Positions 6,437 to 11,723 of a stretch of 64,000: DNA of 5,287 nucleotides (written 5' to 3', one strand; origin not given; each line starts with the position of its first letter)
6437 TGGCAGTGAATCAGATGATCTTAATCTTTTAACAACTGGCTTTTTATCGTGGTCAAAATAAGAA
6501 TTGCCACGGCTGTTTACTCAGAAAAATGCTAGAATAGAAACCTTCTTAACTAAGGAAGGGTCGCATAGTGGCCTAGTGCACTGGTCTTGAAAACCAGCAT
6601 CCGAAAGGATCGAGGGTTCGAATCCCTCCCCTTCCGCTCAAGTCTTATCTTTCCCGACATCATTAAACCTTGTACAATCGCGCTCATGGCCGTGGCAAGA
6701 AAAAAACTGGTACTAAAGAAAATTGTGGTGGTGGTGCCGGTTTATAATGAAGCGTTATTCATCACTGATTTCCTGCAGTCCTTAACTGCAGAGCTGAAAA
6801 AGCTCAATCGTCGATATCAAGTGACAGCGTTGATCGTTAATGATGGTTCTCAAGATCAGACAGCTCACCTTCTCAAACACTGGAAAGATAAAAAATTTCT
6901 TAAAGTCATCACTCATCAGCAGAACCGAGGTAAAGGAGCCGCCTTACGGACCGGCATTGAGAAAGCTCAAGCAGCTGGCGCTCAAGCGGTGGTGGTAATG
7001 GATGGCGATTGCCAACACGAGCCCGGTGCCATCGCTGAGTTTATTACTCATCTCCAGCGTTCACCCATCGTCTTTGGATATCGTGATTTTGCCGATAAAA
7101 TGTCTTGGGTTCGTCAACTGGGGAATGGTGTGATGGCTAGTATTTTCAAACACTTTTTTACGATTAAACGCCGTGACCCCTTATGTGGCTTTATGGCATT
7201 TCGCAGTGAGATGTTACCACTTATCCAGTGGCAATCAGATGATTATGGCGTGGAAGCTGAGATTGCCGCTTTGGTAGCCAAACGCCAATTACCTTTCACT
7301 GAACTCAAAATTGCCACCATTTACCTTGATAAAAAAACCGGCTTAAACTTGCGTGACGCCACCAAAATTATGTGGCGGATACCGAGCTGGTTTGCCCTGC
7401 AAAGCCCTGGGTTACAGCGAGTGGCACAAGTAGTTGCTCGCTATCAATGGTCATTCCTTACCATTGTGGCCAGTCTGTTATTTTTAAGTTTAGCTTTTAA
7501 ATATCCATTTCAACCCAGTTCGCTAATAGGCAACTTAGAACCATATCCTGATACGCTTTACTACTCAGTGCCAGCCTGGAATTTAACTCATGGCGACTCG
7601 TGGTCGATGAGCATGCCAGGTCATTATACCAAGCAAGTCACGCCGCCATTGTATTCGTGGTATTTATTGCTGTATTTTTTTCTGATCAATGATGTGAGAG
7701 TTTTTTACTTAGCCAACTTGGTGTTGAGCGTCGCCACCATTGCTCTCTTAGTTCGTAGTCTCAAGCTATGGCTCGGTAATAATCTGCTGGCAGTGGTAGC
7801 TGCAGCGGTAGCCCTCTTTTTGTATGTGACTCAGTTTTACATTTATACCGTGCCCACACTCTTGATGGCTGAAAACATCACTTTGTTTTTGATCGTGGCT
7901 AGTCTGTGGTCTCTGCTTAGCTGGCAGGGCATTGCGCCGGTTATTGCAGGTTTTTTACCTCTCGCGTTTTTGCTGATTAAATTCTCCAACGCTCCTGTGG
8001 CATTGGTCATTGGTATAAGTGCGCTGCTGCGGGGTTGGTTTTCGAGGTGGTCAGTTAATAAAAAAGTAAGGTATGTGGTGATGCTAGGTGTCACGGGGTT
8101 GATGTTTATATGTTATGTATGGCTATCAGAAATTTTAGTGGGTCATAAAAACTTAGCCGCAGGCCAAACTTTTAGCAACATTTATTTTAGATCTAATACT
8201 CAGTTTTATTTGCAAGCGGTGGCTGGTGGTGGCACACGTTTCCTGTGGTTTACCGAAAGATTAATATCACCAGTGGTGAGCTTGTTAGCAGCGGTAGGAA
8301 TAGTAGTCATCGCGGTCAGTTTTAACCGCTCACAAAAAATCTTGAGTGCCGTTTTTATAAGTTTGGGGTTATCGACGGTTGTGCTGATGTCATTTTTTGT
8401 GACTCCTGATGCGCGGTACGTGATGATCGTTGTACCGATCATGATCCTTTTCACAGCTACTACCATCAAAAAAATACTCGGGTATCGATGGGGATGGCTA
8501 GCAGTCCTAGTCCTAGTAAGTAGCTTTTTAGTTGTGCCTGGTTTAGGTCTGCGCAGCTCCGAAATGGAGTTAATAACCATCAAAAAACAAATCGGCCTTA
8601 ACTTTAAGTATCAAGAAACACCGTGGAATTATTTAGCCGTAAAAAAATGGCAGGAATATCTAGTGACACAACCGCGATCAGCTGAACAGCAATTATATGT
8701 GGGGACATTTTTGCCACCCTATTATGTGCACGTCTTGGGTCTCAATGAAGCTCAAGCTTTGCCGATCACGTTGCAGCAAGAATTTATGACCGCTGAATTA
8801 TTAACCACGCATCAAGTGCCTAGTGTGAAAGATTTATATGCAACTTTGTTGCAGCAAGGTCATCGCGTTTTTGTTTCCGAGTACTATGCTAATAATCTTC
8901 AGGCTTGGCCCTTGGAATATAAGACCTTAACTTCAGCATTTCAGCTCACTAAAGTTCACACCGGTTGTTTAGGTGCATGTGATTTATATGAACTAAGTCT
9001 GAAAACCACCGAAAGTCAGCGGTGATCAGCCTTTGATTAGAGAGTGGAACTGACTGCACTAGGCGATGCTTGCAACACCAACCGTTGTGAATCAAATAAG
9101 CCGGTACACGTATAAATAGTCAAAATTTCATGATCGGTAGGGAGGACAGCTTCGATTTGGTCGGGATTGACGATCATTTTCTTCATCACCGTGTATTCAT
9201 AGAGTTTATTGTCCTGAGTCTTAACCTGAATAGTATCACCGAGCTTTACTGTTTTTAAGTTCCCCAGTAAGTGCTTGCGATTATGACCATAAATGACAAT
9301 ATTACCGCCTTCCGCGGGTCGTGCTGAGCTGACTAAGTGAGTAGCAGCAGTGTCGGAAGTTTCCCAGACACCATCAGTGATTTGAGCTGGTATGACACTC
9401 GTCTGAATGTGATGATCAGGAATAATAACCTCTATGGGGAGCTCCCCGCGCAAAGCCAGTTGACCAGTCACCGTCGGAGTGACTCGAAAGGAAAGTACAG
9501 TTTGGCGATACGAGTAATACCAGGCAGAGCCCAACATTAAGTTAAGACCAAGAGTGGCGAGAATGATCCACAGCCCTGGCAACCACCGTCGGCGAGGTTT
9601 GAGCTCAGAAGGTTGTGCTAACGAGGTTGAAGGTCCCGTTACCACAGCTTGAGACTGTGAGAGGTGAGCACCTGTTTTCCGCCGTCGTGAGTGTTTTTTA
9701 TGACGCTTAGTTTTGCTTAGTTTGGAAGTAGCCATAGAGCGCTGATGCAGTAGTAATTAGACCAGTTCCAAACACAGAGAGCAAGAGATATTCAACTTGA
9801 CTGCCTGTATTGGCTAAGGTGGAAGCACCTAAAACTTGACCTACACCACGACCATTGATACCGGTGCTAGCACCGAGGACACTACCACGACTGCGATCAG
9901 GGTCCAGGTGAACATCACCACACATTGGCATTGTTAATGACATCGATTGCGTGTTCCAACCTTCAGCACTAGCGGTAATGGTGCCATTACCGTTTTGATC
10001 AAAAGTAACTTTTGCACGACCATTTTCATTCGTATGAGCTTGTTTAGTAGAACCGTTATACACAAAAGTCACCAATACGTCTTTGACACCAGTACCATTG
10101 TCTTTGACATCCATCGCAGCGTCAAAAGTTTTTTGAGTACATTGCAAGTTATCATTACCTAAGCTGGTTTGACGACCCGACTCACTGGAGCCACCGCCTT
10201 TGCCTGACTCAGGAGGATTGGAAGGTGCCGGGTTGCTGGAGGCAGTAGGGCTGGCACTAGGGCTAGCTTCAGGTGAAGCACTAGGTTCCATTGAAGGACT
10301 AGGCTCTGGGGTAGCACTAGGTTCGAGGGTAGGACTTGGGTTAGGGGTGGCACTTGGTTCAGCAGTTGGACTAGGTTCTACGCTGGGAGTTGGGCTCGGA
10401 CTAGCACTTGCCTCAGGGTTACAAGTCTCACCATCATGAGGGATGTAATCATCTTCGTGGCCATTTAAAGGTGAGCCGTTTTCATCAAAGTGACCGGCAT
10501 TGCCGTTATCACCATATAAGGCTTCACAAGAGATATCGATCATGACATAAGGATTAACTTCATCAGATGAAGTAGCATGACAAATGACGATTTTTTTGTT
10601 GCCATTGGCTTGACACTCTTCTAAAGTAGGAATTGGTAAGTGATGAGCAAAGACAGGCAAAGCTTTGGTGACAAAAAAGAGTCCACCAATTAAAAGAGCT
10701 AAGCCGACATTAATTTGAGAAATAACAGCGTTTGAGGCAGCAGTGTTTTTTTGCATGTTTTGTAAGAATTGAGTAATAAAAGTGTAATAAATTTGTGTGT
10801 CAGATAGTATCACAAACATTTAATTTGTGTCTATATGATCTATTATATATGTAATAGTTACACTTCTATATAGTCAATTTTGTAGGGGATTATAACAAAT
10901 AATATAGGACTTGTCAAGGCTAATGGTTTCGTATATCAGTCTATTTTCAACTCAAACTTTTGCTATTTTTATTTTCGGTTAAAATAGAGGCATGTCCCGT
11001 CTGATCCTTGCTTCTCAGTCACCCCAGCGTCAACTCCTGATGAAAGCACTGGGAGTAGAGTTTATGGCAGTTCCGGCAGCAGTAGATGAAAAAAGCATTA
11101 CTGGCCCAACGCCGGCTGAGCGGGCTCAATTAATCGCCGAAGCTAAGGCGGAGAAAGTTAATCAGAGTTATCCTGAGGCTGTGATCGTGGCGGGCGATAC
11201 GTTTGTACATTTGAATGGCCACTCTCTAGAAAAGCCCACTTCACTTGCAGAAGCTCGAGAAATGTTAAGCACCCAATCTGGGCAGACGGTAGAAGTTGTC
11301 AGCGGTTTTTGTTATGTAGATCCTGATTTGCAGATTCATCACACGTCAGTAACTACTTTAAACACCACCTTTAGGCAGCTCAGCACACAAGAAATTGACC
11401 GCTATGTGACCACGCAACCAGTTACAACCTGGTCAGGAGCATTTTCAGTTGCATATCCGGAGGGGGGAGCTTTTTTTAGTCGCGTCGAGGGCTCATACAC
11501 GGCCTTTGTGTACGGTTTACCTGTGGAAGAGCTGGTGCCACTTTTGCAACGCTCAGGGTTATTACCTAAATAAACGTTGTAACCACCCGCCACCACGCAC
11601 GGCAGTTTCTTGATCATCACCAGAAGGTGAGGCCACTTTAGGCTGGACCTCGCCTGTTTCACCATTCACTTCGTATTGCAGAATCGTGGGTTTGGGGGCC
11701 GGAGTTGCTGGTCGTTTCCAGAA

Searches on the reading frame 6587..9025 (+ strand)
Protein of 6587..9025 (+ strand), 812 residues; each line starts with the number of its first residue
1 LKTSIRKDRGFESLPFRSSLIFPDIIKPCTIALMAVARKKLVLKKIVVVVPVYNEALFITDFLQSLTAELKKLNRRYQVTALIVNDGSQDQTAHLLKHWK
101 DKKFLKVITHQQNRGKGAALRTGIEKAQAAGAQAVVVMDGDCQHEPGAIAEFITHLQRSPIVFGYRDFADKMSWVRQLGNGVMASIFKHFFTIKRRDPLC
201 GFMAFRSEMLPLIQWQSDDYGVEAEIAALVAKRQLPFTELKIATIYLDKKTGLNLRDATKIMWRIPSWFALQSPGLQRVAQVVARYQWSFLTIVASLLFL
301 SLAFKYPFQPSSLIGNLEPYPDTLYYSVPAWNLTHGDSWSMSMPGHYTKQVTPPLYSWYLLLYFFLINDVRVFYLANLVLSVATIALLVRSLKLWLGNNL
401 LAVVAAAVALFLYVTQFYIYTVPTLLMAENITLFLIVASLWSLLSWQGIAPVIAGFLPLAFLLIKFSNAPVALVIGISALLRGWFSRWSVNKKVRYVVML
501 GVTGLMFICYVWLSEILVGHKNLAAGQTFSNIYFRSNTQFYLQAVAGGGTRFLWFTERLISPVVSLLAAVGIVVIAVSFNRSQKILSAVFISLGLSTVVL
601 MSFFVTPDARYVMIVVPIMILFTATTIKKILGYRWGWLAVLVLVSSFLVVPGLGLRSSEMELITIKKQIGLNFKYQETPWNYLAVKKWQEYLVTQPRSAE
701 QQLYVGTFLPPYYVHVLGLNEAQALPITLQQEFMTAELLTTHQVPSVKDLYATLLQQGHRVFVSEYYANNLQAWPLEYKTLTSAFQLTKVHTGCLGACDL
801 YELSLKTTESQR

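Call 55: search_protein_families(library=pfam, proteins=[window:6587-9025:+], max_evalue=0.0001)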
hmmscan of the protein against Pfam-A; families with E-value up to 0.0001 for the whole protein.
window:6587-9025:+ (812 aa): 1 family
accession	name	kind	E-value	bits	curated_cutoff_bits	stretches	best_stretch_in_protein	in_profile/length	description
PF00535.33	Glycos_transf_2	-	1.4e-23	84.1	23.3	1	48-199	2-153/168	Glycosyl transferase family 2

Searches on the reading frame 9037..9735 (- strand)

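Call 55: search_protein_families(library=pfam, proteins=[window:9037-9735:-], max_evalue=0.0001)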
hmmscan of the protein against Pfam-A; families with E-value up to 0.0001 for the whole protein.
window:9037-9735:- (232 aa): 1 family
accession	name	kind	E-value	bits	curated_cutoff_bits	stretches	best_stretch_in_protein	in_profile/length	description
PF04203.18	Sortase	-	6.8e-21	74.7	26.6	1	105-225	3-124/125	Sortase domain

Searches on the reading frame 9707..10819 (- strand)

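Call 55: search_protein_families(library=pfam, proteins=[window:9707-10819:-], max_evalue=0.0001)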
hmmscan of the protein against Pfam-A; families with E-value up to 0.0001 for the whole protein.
window:9707-10819:- (370 aa): 1 family
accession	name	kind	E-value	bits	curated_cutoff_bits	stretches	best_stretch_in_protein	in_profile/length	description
PF13620.12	CarboxypepD_reg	-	4.8e-05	24.1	32.3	0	239-296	7-68/82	Carboxypeptidase regulatory-like domain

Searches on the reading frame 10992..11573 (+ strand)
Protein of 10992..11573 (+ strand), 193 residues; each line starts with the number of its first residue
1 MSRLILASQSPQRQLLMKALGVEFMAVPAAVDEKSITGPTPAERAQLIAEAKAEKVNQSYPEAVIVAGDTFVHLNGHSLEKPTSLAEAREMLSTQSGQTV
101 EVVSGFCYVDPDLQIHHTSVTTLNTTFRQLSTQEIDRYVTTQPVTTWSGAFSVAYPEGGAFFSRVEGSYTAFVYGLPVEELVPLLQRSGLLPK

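Call 55: search_protein_families(library=pfam, proteins=[window:10992-11573:+], max_evalue=0.0001)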
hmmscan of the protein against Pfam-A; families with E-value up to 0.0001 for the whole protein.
window:10992-11573:+ (193 aa): 1 family
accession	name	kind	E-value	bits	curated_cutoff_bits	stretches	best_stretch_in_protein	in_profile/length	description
PF02545.19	Maf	-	5.4e-43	147.3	27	1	3-187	1-186/187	Maf-like protein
